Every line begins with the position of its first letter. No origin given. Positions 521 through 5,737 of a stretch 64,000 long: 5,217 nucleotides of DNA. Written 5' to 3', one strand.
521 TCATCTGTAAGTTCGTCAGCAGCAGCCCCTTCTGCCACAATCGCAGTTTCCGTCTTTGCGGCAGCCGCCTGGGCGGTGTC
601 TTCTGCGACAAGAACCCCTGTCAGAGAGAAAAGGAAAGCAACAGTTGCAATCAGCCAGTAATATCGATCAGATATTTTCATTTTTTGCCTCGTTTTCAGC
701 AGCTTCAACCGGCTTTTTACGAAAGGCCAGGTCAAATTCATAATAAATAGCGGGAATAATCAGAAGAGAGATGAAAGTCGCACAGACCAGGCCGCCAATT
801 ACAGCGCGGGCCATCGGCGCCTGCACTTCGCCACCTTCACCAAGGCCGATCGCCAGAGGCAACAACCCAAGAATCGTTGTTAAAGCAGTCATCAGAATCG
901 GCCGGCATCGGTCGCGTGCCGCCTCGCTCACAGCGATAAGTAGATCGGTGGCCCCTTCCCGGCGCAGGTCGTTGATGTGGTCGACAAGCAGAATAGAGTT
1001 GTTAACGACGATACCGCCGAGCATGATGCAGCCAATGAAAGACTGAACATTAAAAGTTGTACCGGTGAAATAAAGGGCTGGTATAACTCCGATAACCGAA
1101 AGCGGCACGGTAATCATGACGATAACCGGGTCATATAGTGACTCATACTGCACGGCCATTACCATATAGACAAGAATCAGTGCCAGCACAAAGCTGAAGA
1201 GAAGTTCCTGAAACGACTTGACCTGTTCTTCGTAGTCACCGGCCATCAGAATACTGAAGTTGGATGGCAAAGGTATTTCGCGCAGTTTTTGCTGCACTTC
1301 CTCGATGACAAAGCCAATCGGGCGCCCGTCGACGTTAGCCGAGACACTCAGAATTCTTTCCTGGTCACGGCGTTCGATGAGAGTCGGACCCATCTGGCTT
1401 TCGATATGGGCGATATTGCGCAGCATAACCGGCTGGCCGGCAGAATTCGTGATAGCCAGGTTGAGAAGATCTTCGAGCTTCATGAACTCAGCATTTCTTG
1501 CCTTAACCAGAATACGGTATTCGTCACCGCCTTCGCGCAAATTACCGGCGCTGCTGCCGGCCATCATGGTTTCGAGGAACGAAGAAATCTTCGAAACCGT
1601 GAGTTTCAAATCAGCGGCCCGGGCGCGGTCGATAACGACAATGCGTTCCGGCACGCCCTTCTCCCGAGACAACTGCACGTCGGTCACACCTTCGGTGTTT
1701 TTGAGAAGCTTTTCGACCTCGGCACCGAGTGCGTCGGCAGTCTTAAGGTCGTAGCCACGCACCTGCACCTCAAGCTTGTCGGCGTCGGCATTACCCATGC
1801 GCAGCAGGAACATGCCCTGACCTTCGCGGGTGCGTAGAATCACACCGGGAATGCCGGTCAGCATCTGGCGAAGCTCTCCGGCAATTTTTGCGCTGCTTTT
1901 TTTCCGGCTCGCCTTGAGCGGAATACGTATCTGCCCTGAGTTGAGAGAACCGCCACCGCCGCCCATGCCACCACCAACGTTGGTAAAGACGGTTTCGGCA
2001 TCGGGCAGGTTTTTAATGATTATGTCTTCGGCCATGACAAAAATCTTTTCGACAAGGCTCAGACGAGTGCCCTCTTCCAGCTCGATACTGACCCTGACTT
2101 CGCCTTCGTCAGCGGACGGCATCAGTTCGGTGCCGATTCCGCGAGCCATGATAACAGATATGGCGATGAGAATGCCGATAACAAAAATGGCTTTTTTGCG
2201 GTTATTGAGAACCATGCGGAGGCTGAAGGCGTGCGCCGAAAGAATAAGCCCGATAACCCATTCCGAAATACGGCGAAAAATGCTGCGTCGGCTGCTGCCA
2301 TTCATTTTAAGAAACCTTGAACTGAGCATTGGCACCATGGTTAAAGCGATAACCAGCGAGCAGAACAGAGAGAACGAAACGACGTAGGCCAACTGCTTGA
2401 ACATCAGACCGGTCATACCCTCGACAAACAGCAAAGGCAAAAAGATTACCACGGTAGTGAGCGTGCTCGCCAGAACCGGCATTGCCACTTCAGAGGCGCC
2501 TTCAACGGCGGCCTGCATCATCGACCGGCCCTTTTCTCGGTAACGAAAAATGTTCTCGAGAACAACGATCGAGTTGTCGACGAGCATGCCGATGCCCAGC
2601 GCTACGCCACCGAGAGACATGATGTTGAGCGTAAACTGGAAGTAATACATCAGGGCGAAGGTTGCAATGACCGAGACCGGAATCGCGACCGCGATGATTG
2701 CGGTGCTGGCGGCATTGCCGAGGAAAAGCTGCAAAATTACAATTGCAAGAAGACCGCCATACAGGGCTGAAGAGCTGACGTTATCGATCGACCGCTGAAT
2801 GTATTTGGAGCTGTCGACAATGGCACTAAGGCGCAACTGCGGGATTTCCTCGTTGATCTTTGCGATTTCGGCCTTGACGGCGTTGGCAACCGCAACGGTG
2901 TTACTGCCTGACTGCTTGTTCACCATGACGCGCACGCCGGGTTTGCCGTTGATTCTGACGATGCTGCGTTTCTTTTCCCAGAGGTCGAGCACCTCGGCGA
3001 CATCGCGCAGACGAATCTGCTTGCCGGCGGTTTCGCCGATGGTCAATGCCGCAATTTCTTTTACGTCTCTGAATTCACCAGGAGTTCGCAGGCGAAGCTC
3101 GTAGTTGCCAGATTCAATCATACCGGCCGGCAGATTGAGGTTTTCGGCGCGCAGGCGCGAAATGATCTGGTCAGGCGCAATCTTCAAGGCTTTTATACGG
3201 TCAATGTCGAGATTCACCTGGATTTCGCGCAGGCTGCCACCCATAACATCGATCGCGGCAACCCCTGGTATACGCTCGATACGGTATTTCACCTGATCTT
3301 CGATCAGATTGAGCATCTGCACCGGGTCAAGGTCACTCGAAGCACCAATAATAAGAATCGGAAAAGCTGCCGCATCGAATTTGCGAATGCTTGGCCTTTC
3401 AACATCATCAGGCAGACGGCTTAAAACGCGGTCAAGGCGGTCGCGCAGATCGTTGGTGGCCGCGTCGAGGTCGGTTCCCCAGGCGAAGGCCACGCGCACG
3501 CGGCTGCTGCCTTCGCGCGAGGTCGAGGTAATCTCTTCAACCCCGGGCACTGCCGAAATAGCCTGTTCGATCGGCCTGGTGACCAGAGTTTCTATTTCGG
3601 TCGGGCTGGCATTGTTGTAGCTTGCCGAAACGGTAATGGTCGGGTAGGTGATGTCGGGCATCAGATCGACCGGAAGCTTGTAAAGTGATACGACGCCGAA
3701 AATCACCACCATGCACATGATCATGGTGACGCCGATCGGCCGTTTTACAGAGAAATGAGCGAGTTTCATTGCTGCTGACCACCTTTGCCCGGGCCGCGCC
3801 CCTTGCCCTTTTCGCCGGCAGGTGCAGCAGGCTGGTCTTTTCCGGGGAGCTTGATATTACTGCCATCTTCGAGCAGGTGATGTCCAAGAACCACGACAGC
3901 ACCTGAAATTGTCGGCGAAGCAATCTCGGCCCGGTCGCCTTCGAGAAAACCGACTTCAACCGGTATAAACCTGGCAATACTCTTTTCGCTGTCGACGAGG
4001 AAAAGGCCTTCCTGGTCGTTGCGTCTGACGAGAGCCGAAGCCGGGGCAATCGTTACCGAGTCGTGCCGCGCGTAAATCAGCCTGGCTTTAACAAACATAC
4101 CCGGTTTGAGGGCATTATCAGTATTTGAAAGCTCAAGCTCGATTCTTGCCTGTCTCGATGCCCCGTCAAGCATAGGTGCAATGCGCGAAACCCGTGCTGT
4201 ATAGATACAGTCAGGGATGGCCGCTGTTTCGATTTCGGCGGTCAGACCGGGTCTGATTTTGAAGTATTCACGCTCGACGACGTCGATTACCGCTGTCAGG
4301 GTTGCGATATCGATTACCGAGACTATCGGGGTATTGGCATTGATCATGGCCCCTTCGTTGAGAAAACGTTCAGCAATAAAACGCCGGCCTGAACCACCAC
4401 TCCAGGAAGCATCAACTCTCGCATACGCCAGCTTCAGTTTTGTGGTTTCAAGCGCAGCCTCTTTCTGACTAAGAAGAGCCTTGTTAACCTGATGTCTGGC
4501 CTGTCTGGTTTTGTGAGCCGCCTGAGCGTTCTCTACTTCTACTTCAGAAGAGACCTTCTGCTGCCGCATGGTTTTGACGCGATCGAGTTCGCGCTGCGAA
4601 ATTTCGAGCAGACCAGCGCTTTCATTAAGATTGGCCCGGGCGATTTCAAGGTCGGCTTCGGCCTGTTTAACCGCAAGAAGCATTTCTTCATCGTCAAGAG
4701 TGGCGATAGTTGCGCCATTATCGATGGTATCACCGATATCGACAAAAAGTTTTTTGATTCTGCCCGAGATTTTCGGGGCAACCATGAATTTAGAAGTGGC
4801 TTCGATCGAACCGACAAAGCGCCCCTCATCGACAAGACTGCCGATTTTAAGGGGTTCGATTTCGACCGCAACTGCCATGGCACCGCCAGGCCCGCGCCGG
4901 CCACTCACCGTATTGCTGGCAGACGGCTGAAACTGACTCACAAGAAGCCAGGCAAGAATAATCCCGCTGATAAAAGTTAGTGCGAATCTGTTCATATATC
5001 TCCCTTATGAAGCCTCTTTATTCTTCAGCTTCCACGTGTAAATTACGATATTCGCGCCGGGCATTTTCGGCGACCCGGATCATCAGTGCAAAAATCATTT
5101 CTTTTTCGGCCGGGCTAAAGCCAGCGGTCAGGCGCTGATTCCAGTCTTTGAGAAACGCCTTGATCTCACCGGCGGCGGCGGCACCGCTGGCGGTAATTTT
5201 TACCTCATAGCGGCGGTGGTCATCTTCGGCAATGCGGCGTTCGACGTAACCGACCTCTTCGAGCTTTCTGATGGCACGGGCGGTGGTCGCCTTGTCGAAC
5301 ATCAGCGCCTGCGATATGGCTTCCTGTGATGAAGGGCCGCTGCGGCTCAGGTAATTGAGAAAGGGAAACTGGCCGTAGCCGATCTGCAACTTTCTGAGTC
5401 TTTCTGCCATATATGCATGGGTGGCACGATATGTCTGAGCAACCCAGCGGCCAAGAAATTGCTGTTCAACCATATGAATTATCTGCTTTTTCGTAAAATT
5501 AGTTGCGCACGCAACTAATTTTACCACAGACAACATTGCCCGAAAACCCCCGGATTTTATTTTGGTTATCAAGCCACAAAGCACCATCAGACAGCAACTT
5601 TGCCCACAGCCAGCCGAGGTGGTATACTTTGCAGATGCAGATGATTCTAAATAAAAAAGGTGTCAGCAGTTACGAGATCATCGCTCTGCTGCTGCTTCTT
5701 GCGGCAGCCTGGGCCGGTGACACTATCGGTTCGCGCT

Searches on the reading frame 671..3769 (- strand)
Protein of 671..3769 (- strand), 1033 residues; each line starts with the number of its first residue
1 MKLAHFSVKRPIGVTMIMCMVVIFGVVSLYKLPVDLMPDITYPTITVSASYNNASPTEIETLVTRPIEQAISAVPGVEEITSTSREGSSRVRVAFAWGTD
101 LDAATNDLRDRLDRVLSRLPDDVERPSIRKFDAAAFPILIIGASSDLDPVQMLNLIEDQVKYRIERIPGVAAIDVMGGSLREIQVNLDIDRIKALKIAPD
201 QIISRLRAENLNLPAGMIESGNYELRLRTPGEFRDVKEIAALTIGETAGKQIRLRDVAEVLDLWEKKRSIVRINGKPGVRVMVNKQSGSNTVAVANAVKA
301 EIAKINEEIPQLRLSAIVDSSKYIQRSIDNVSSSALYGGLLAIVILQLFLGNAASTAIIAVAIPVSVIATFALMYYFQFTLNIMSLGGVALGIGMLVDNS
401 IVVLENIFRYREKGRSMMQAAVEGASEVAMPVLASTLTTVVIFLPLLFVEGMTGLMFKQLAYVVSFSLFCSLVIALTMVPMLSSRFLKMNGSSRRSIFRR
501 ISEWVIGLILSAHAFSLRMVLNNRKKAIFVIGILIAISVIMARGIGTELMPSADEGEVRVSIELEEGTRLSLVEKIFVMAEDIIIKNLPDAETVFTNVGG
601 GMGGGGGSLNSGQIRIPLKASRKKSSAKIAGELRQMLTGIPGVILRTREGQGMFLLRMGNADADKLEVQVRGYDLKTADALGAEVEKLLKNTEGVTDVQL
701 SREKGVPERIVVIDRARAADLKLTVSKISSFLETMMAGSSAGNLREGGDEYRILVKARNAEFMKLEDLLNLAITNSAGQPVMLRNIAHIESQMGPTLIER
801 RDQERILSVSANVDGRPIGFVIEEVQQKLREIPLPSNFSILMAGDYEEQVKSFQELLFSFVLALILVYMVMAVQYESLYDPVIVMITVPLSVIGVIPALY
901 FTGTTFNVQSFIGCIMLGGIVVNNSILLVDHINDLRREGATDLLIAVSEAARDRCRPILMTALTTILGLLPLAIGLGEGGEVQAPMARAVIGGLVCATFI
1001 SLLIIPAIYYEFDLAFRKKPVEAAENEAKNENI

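Call 50: search_protein_families(library=pfam, proteins=[window:671-3769:-], max_evalue=0.001)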
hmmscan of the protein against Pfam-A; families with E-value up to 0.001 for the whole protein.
window:671-3769:- (1033 aa): 2 families
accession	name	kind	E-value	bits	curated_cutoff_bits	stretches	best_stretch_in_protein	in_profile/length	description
PF00873.25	ACR_tran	-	3.1e-262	873.1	28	1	4-1012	2-1020/1021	AcrB/AcrD/AcrF family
PF03176.21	MMPL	-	3.9e-09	36.4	20.5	1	336-482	150-298/333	MMPL family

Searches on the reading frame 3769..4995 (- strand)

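Call 50: search_protein_families(library=pfam, proteins=[window:3769-4995:-], max_evalue=0.001)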
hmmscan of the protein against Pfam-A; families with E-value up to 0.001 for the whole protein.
window:3769-4995:- (409 aa): 2 families
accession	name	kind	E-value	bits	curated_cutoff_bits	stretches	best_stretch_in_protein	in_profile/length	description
PF16576.10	HlyD_D23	-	3.8e-25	88.9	30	1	68-302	18-214/214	Barrel-sandwich domain of CusB or HlyD membrane-fusion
PF13437.12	HlyD_3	-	1.4e-10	42.3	22.2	1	207-299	10-106/106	HlyD family secretion protein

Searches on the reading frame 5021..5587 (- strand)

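Call 50: search_protein_families(library=pfam, proteins=[window:5021-5587:-], max_evalue=0.001)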
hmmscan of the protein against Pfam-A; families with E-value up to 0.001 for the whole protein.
window:5021-5587:- (189 aa): 8 families
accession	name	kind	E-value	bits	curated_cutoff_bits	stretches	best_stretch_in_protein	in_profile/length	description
PF12802.13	MarR_2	-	4.9e-11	43.1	27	1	72-126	6-61/61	MarR family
PF01047.28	MarR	-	8.4e-09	35.6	24.6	1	72-126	4-58/59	MarR family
PF13463.12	HTH_27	-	1.4e-08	35.3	22.2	1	77-135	9-68/68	Winged helix DNA-binding domain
PF25213.1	HVO_A0261_N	-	3.3e-06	27.3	35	1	82-148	21-80/86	HVO_A0261 N-terminal domain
PF13601.12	HTH_34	-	5.8e-05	23.6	27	1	77-147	6-77/80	Winged helix DNA-binding domain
PF22381.2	Staph_reg_Sar_Rot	-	6.4e-05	23.4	27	1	64-135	7-78/85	Transcriptional regulator SarA/Rot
PF09339.16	HTH_IclR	-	0.00012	22.2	22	1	77-117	9-50/52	IclR helix-turn-helix domain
PF01978.25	TrmB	-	0.00055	20.2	25.6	0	82-121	19-58/68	Sugar-specific transcriptional regulator TrmB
